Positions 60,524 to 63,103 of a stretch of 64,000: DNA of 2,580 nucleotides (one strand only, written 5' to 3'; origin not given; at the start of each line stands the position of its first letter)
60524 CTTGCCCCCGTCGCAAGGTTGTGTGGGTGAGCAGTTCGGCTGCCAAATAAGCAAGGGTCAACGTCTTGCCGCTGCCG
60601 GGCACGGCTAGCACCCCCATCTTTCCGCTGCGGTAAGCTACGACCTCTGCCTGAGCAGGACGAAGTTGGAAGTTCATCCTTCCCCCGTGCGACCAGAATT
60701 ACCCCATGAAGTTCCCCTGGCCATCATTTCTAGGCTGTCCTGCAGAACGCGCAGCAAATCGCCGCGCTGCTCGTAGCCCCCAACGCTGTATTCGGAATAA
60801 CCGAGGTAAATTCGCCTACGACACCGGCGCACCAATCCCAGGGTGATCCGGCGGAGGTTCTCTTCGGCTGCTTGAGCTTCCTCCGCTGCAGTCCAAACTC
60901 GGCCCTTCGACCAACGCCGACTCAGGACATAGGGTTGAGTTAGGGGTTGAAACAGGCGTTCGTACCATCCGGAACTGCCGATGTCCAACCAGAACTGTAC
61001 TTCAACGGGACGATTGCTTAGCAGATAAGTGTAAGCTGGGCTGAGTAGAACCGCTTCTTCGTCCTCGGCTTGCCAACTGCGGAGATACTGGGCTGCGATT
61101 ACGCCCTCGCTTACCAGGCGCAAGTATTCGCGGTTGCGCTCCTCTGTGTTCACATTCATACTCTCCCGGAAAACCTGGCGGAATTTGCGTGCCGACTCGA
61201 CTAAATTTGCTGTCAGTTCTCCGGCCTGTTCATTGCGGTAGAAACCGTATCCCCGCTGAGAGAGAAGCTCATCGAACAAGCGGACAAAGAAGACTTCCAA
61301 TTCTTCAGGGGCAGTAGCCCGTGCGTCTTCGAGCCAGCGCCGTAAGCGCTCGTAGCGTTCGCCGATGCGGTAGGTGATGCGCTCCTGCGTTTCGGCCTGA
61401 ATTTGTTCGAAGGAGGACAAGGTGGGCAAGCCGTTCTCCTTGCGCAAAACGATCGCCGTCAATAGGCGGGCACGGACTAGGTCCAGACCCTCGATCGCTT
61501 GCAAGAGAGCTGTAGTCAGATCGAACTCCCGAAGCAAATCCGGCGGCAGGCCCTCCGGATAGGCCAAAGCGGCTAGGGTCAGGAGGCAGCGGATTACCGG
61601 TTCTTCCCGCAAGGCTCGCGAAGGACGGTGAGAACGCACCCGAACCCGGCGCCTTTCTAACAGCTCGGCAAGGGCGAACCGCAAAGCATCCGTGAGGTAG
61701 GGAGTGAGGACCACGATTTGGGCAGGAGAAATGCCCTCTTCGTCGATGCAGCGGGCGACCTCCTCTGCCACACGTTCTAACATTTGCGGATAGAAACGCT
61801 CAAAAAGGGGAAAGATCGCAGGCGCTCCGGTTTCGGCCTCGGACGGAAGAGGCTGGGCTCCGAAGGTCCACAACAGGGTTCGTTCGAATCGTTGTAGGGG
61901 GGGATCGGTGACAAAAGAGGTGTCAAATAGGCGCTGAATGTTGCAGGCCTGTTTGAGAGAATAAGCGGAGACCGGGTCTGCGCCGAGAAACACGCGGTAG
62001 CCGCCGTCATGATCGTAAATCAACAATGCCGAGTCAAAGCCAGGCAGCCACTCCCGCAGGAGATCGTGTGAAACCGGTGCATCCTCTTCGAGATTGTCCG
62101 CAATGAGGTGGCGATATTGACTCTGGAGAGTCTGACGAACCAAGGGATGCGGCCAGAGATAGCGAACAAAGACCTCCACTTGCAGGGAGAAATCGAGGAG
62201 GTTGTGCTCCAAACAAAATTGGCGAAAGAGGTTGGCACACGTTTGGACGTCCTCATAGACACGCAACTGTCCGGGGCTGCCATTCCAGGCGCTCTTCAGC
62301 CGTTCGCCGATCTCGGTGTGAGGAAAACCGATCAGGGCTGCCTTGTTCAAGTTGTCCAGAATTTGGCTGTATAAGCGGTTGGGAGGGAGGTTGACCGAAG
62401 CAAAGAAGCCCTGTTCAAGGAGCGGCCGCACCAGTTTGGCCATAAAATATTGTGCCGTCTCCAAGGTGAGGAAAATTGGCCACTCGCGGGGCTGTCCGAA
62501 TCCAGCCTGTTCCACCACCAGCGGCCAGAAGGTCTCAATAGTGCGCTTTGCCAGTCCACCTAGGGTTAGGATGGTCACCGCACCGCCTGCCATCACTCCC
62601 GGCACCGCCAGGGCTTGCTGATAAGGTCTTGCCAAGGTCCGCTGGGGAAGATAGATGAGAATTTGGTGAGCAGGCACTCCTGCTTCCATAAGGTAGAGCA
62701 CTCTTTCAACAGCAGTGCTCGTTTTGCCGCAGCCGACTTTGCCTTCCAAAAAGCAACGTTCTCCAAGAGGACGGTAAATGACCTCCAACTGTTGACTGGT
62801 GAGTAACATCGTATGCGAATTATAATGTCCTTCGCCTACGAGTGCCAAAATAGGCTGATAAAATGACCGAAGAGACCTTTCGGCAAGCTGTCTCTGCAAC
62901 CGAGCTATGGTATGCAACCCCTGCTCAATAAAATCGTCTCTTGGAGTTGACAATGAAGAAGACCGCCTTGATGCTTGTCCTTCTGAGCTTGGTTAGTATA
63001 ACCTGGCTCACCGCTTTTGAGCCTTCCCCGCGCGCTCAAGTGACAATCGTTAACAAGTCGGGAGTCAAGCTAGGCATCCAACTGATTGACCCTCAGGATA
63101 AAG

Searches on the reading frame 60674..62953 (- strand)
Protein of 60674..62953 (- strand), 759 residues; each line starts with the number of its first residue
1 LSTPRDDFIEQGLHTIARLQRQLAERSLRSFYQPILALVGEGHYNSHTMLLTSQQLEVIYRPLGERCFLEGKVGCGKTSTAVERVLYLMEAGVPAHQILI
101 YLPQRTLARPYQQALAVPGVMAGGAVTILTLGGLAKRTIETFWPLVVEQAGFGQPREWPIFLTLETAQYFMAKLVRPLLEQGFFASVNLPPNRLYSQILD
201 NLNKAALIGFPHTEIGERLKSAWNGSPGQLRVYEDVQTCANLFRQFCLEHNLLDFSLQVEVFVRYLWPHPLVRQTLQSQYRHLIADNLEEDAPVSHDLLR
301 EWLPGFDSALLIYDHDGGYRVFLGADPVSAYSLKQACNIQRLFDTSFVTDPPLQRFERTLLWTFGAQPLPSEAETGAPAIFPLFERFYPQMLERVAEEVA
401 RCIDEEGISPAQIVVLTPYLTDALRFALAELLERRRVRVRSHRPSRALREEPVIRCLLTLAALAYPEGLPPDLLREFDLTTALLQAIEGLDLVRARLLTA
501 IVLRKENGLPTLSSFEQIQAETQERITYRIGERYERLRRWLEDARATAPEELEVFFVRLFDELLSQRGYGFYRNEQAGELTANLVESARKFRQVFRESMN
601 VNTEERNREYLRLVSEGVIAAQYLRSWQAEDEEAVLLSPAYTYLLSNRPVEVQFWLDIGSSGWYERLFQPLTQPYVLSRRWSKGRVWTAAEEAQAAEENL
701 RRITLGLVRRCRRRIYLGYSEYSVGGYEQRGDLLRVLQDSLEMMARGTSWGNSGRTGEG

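Call 77: search_protein_families(library=pfam, proteins=[window:60674-62953:-], max_evalue=0.00001)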
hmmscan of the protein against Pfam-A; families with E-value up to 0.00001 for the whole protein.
window:60674-62953:- (759 aa): 1 family
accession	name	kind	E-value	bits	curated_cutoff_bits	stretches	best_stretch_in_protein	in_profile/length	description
PF00580.27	UvrD-helicase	-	1.1e-06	29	23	0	53-303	3-236/271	UvrD/REP helicase N-terminal domain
